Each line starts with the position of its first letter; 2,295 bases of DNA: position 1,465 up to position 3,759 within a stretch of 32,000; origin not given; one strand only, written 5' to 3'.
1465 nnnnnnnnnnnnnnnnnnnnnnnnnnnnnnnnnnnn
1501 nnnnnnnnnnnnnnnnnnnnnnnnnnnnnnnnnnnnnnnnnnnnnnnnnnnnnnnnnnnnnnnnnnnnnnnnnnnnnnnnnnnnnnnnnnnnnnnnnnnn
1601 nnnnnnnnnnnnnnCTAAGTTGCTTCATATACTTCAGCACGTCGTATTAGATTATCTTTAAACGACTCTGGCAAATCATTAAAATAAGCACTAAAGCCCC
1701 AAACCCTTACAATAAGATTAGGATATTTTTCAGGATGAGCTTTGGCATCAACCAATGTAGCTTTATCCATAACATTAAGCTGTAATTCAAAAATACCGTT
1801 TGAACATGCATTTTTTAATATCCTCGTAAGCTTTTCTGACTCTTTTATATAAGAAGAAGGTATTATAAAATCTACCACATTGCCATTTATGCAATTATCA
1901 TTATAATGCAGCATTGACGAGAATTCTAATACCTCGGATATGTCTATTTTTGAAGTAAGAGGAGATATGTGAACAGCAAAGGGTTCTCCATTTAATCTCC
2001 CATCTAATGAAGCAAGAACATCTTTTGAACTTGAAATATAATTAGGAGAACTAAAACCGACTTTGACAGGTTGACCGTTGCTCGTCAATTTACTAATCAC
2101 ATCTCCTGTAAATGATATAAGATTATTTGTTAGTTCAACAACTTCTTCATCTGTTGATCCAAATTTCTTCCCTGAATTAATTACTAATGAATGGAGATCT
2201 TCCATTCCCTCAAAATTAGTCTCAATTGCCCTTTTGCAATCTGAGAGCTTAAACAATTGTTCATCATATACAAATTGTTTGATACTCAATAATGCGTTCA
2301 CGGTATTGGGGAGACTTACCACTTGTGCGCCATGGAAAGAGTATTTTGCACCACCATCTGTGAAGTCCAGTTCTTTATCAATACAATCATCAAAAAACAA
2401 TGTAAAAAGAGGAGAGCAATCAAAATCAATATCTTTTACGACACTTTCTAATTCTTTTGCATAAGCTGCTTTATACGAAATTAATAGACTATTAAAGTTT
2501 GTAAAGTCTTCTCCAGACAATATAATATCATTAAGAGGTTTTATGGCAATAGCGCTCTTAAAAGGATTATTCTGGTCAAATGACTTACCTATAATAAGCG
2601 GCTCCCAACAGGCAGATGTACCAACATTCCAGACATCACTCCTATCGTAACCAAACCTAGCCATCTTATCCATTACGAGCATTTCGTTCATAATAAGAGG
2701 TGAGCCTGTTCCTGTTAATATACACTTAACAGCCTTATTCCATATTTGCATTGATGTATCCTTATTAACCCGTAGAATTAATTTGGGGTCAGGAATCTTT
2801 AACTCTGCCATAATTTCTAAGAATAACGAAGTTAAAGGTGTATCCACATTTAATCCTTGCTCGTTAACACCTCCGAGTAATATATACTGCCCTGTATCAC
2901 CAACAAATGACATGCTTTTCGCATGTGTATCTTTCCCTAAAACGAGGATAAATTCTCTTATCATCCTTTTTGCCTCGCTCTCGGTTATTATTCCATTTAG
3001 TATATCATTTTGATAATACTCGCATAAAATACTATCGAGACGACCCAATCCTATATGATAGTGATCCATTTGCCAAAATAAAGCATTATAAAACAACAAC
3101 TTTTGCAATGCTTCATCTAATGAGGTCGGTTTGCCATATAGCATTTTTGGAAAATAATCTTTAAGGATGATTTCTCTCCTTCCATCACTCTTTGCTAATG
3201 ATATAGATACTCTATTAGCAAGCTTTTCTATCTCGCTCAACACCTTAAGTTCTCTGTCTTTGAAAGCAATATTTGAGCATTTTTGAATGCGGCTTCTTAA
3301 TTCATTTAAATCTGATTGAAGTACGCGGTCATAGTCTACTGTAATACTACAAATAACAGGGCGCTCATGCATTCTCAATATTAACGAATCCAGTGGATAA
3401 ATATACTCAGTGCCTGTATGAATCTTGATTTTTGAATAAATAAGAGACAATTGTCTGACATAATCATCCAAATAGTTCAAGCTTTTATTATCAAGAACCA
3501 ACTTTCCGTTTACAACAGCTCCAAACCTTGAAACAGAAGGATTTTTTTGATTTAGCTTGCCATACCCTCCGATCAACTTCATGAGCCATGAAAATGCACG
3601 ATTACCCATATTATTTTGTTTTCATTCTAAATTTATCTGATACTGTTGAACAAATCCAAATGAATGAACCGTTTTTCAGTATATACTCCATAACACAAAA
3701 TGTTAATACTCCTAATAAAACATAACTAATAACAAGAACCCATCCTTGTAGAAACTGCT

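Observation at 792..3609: Glycyl radical enzyme and its activase embedded in a capsular polysaccharide operon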

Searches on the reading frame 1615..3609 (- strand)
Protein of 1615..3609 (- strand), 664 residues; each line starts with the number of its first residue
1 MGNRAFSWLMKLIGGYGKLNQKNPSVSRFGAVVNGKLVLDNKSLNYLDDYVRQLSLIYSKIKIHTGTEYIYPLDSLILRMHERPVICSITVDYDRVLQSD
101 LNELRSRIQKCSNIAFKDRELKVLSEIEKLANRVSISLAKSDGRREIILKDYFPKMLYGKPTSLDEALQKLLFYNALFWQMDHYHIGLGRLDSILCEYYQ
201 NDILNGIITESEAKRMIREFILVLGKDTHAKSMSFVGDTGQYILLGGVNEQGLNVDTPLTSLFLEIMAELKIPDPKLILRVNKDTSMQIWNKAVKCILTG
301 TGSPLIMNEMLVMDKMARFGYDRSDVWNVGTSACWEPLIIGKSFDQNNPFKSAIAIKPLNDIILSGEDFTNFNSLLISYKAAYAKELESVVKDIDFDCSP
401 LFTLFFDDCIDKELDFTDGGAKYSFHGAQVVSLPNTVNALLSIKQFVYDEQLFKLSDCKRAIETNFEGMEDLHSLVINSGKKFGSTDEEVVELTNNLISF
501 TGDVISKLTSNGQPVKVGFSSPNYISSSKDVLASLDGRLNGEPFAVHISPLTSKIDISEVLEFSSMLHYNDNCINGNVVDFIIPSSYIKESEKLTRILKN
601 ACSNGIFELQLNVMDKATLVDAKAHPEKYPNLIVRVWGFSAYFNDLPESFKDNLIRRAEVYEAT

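Call 3: search_protein_families(library=pfam, proteins=[window:1615-3609:-], max_evalue=0.01)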
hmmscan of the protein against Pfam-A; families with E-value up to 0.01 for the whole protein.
window:1615-3609:- (664 aa): 3 families
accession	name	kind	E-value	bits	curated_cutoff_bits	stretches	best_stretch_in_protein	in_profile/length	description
PF02901.20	PFL-like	-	1e-57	196.6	24.3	1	157-517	247-635/647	Pyruvate formate lyase-like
PF01228.26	Gly_radical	-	1.4e-13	51.7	22.2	1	590-644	53-106/106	Glycine radical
PF11230.13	YjjI-like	-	0.00079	18.3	23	1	160-317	70-206/485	Glycyl radical enzyme YjjI-like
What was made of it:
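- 1615..3609 (-): Glycyl radical enzyme, 664 aa, of the short 'RVWGF/ACWE' clade. Pfam PFL-like 1e-57 and Gly_radical 1.4e-13 (call 3).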

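Call 6: search_protein_families(library=ncbifam, proteins=[window:1615-3609:-], max_evalue=0.01)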
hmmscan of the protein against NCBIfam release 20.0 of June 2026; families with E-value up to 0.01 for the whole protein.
window:1615-3609:- (664 aa): 13 families
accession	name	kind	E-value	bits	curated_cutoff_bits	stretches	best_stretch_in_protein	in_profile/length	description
TIGR01774.1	PFL2-3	subfamily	2.8e-58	197.8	678.2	1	129-659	217-783/786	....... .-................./glycerol dehydratase family glycyl radical enzyme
NF007437.0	PRK09983.1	equivalog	1.3e-50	172.3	1109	1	89-659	157-762/765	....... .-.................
NF048009.1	SfplDhtHpfGKleb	equivalog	4.9e-50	170.5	1000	2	399-660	550-822/824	(2S)-3-sulfopropanediol dehydratase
NF043068.1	glycl_HYPD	equivalog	1.1e-47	162.6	1100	2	398-659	515-781/784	trans-4-hydroxy-L-proline dehydratase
TIGR04394.1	choline_CutC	equivalog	3.5e-44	151.5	1050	2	395-659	516-785/789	choline trimethylamine-lyase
NF048011.1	SfplDhtHpsGDes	equivalog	2e-35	122.3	1000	2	399-659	553-818/821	(2S)-3-sulfopropanediol dehydratase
NF033715.1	glycyl_HPDL_Lrg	equivalog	8.9e-34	116.4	1150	3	481-659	714-898/901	4-hydroxyphenylacetate decarboxylase large subunit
NF033718.1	indole_decarb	equivalog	5.2e-30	104.3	1100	3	472-659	673-865/868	indoleacetate decarboxylase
NF038360.1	rad_fix_GrcA3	exception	3.3e-14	52.7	158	1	592-658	7-73/78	autonomous glycyl radical cofactor GrcA3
TIGR01255.1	pyr_form_ly_1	equivalog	1.3e-13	50.4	994.2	1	525-658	595-739/744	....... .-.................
NF008341.1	PRK11127.1-1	equivalog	1.2e-11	44.4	145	1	599-655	16-72/80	autonomous glycyl radical cofactor GrcA2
TIGR04365.1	spare_glycyl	equivalog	1.6e-08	34.9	170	1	604-655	67-119/126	autonomous glycyl radical cofactor GrcA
TIGR04040.1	glycyl_YjjI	hypoth_equivalog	0.00014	20.5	498.3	1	160-319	81-219/497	YjjI family glycine radical enzyme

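Call 7: search_solved_structures(query=window:1615-3609:-, max_evalue=0.01, show_alignments=2)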
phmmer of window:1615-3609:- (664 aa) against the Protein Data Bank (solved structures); distinct sequences matched with E-value up to 0.01: 35.
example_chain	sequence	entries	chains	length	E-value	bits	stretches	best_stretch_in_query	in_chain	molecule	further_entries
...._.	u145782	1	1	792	6.9e-51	177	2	390-658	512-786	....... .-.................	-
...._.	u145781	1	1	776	3.7e-44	154.7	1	151-659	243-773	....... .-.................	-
8yjo_A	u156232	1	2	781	4e-39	138.1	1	89-658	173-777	Probable dehydratase PflD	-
5i2a_A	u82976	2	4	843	8.2e-39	137.1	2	162-467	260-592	Diol-dehydratase | Diol dehydratase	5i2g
1r8w_A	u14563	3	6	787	1.6e-38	136.1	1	161-659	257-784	glycerol dehydratase | B12-independent glycerol dehydratase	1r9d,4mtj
6vxc_A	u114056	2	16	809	6.6e-37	130.8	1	161-659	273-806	Trans-4-hydroxy-L-proline dehydratase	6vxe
2f3o_A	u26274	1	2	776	8.8e-37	130.4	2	397-658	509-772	pyruvate formate-lyase 2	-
7vua_A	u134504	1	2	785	6.8e-36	127.4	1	121-658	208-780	HplG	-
9ht9_A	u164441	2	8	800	8.4e-35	123.8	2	399-658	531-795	Choline trimethylamine-lyase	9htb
9r0v_A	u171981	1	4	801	8.4e-35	123.8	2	399-658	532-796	Choline trimethylamine-lyase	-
6vue_A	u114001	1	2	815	9e-35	123.7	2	399-658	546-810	Choline trimethylamine-lyase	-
5fay_A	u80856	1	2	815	9e-35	123.7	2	399-658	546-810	Choline trimethylamine-lyase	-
5faw_A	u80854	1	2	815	1e-34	123.5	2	399-658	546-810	Choline trimethylamine-lyase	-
5fau_A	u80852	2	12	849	1e-34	123.5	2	399-658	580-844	Choline trimethylamine-lyase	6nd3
5fav_A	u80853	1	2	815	2.1e-34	122.6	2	399-658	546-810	Choline trimethylamine-lyase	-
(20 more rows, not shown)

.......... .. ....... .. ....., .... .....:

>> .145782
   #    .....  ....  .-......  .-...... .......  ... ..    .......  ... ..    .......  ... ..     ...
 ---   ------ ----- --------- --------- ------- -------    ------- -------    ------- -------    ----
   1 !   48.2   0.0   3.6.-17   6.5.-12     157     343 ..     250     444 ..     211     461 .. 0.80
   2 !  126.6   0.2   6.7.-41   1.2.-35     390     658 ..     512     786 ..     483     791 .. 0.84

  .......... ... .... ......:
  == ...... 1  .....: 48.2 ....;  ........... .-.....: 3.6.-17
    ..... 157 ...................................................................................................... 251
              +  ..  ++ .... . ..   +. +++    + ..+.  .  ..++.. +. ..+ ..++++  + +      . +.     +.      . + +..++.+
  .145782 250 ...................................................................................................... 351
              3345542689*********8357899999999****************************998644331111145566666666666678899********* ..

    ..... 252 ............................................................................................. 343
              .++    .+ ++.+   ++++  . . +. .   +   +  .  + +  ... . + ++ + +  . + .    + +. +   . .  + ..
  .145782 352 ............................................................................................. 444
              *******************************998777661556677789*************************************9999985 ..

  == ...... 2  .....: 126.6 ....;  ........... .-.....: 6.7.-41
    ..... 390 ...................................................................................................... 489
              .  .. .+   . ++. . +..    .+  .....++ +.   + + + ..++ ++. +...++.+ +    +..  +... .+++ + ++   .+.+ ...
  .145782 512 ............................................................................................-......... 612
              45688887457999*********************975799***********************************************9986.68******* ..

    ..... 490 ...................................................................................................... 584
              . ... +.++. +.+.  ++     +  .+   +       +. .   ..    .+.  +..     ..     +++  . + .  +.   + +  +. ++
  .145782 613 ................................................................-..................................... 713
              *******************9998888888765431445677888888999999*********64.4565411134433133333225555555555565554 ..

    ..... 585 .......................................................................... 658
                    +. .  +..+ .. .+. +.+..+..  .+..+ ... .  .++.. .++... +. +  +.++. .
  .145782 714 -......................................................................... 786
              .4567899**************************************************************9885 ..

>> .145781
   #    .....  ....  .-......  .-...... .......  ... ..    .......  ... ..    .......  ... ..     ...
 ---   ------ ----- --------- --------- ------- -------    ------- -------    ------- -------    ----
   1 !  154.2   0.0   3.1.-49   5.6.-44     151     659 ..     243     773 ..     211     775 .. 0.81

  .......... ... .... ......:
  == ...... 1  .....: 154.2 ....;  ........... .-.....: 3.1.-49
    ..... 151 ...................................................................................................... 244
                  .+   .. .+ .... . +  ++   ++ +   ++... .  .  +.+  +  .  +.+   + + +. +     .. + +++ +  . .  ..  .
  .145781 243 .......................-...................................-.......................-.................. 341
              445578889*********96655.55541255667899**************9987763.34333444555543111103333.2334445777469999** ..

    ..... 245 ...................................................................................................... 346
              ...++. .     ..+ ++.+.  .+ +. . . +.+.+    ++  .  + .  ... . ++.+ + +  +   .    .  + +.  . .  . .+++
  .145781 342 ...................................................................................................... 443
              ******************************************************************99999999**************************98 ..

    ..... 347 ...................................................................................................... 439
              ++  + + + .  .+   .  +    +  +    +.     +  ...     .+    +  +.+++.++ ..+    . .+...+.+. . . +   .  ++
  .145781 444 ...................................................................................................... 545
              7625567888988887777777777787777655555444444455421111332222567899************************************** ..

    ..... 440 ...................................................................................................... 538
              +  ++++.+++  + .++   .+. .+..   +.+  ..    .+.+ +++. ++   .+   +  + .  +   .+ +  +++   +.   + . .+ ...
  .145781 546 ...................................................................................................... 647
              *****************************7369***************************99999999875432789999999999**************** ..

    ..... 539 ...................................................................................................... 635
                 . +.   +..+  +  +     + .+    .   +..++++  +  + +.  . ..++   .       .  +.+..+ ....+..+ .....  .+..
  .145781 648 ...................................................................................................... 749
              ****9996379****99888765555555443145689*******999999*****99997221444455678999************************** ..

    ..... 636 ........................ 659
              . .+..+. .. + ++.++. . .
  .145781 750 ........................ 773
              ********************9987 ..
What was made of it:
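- Closest known: GRE isomerases PflD and YbiW. Same: They are the second and third best sequence hits (call 7).
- Checked: The protein is about 100-180 aa shorter than solved GREs of 765-850 aa (call 7).
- Propanediol and glycerol dehydratases, and the sugar-phosphate-acting PflD, are among the top five PDB sequence hits (call 7).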

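Call 8: find_homologous_proteins(query=window:1615-3609:-)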
Query window:1615-3609:- (664 aa): 430 proteins with E <= 0.001 among 8000 candidates; the best 120 are listed.
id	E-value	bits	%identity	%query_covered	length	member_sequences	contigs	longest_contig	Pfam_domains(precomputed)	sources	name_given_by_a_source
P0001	0.0e+0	1014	67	99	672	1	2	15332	PF02901.21,PF01228.27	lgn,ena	-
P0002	1.4e-294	997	65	98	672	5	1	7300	PF02901.21,PF01228.27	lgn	-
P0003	1.4e-291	987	65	99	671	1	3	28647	PF02901.21,PF01228.27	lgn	-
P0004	2.9e-290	983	66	98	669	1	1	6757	PF02901.21,PF01228.27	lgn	-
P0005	5.4e-288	975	64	98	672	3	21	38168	PF02901.21,PF01228.27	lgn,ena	-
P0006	1.9e-284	964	63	98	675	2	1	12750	PF02901.21,PF01228.27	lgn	-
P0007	2.8e-284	963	64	99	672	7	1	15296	PF02901.21,PF01228.27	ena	-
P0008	4.2e-284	962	64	99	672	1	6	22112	PF02901.21,PF01228.27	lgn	-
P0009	1.1e-283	961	65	99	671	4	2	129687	PF02901.21,PF01228.27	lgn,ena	-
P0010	2.9e-283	960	64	98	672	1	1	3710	PF02901.21,PF01228.27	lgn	-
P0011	2.2e-282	957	63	99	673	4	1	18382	PF02901.21,PF01228.27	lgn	-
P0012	6.1e-282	955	62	99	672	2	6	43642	PF02901.21,PF01228.27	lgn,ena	-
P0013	3.4e-281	953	64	98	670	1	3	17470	PF02901.21,PF01228.27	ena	-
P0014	1.7e-280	950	62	99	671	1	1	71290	PF02901.21,PF01228.27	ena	-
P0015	2.1e-280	950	63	99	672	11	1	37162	PF02901.21,PF01228.27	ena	-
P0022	2.6e-275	933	62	99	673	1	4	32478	PF02901.21,PF01228.27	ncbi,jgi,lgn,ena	-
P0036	5.5e-256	870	57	99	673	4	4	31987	PF02901.21,PF01228.27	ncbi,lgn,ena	-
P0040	2.3e-241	821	57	98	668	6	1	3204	PF02901.21,PF01228.27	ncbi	-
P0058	4.7e-225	767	54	97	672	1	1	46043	PF02901.21,PF01228.27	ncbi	-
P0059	2.3e-224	765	53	95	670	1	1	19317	PF02901.21,PF01228.27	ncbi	-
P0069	5.0e-223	761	52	98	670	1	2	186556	PF02901.21,PF01228.27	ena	-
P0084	4.7e-222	757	52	97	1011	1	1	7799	PF10111.15,PF13641.13,PF02901.21,PF01228.27,PF00535.33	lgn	-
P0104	6.4e-221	754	51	97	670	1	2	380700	PF02901.21,PF01228.27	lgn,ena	-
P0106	8.7e-221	753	51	97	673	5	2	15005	PF02901.21,PF01228.27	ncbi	-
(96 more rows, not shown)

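Call 11: find_related_loci(query=window:1615-3609:-, collection=genome_contigs, flank=10000)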
Query window:1615-3609:- (664 aa) in genome_contigs; peptide patterns used: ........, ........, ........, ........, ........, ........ (x = any residue, [..] = any of these).
40 stretches matched a pattern; 6 encode a relative of the query (tblastn E <= 1e-3); 6 distinct loci.
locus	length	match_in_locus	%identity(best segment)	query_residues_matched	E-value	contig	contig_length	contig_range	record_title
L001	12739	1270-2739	27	188-658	7e-40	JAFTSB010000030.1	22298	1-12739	MAG: Clostridia bacterium isolate RGIG4098 Roe_deer_Cecum.Co__c1141258, whole genome shotgun sequence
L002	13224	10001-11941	25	31-658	7e-40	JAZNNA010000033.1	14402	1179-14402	MAG: Eubacteriales bacterium isolate T1900044659_TS20190125.MAGScoT_cleanbin_000026 SGB_1500_k141_1925121, whole genome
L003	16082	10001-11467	26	188-657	2e-38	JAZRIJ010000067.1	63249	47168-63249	MAG: Eubacteriales bacterium isolate T1900045475_YK20190169.MAGScoT_cleanbin_000017 SGB_7260_k141_510798, whole genome s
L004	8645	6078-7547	26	188-658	1e-37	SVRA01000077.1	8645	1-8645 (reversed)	MAG: Oscillospiraceae bacterium isolate SIG631 NODE_37125_length_8645_cov_2.863231, whole genome shotgun sequence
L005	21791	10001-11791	24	90-658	3e-31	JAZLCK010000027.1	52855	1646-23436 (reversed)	MAG: Christensenellaceae bacterium isolate T1900045051_TC20190044.MAGScoT_cleanbin_000007 SGB_4524_k141_2432331, whole g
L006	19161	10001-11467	27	188-657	4e-39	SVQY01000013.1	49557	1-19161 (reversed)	MAG: Oscillospiraceae bacterium isolate SIG629 NODE_3984_length_49557_cov_2.361663, whole genome shotgun sequence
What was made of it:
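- Tried and rejected: The genome_contigs scan with the single protein (call 11) used exact peptide words.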

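Call 12: find_encoding_contigs(protein=window:1615-3609:-, flank=10000, max_places=4)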
Protein window:1615-3609:- (664 aa): 4 contigs read that carry it; 2 places shown.
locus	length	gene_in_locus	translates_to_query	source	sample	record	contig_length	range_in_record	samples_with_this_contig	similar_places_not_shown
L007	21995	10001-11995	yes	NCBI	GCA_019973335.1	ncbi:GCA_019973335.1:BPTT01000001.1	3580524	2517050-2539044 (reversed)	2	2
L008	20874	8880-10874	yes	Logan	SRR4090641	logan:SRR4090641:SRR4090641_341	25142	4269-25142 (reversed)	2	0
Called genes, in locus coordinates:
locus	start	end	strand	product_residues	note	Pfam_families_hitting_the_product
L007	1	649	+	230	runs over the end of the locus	PF02357:NusG (faint)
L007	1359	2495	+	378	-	PF00288:GHMP_kinases_N, PF08544:GHMP_kinases_C (weak)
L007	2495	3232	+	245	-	PF00483:NTP_transferase, PF12804:NTP_transf_3 (weak)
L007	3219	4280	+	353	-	PF01073:3Beta_HSD, PF01370:Epimerase, PF02719:Polysacc_synt_2, PF04321:RmlD_sub_bind, PF16363:GDP_Man_Dehyd, PF07993:NAD_binding_4, PF13460:NAD_binding_10 (faint)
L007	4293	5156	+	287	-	-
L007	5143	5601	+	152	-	-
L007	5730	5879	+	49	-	-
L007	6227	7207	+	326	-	-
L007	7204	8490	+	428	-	PF01266:DAO (weak), PF01593:Amino_oxidase (weak), PF13450:NAD_binding_8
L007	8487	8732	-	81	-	-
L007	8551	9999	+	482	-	PF01943:Polysacc_synt, PF13440:Polysacc_synt_3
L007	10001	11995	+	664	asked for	PF02901:PFL-like, PF01228:Gly_radical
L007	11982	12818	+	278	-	PF13353:Fer4_12, PF04055:Radical_SAM (weak)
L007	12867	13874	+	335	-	PF00535:Glycos_transf_2, PF10111:Glyco_tranf_2_2 (weak), PF13641:Glyco_tranf_2_3 (weak)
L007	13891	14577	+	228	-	PF01757:Acyl_transf_3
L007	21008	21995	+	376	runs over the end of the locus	PF00890:FAD_binding_2 (faint), PF12831:FAD_oxidored (weak), PF13450:NAD_binding_8, PF03275:GLF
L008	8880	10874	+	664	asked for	PF02901:PFL-like, PF01228:Gly_radical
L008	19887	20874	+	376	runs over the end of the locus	PF00890:FAD_binding_2 (faint), PF12831:FAD_oxidored (weak), PF13450:NAD_binding_8, PF03275:GLF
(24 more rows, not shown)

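Call 13: find_encoding_contigs(protein=P0084, flank=10000, max_places=3)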
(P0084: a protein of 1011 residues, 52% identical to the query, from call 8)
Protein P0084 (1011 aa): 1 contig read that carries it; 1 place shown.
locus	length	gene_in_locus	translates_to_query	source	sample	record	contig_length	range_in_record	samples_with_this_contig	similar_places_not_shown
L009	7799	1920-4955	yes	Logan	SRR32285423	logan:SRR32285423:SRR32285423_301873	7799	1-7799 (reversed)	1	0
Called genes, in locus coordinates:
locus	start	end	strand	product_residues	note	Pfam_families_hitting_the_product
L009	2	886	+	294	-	?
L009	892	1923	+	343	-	PF04230:PS_pyruv_trans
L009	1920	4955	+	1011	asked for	PF00535:Glycos_transf_2, PF10111:Glyco_tranf_2_2, PF13641:Glyco_tranf_2_3, PF02901:PFL-like, PF01228:Gly_radical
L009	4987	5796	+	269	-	PF13353:Fer4_12, PF04055:Radical_SAM (weak)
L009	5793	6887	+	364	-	PF00535:Glycos_transf_2, PF10111:Glyco_tranf_2_2, PF13641:Glyco_tranf_2_3 (weak)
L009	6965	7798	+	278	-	?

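Call 14: find_encoding_contigs(protein=P0104, flank=10000, max_places=3)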
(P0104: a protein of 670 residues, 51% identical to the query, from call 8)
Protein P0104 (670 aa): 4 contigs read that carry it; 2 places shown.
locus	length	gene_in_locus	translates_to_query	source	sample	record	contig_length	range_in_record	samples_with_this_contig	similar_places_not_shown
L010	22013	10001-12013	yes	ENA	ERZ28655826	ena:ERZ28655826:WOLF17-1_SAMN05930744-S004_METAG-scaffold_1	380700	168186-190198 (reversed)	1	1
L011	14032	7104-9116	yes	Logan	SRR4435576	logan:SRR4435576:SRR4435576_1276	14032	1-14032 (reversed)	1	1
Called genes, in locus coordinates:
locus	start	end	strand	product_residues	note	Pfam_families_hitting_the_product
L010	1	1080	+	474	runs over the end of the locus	PF01943:Polysacc_synt, PF13440:Polysacc_synt_3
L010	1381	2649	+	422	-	-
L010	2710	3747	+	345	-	PF00535:Glycos_transf_2, PF10111:Glyco_tranf_2_2 (weak), PF13641:Glyco_tranf_2_3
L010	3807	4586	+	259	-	-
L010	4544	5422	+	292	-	PF04991:LicD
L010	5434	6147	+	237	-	PF01128:IspD, PF12804:NTP_transf_3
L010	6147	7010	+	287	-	PF01261:AP_endonuc_2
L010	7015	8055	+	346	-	PF01073:3Beta_HSD, PF01370:Epimerase, PF02719:Polysacc_synt_2 (faint), PF07993:NAD_binding_4 (faint), PF16363:GDP_Man_Dehyd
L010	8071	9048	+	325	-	PF01757:Acyl_transf_3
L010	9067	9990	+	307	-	PF04991:LicD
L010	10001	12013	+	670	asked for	PF02901:PFL-like, PF01228:Gly_radical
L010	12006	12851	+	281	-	PF13353:Fer4_12, PF04055:Radical_SAM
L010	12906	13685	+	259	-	PF14393:DUF4422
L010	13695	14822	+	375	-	PF12831:FAD_oxidored (weak), PF13450:NAD_binding_8, PF03275:GLF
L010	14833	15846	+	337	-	PF01073:3Beta_HSD, PF01370:Epimerase, PF02719:Polysacc_synt_2, PF04321:RmlD_sub_bind (weak), PF16363:GDP_Man_Dehyd, PF07993:NAD_binding_4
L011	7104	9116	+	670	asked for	PF02901:PFL-like, PF01228:Gly_radical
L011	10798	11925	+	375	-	PF12831:FAD_oxidored (weak), PF13450:NAD_binding_8, PF03275:GLF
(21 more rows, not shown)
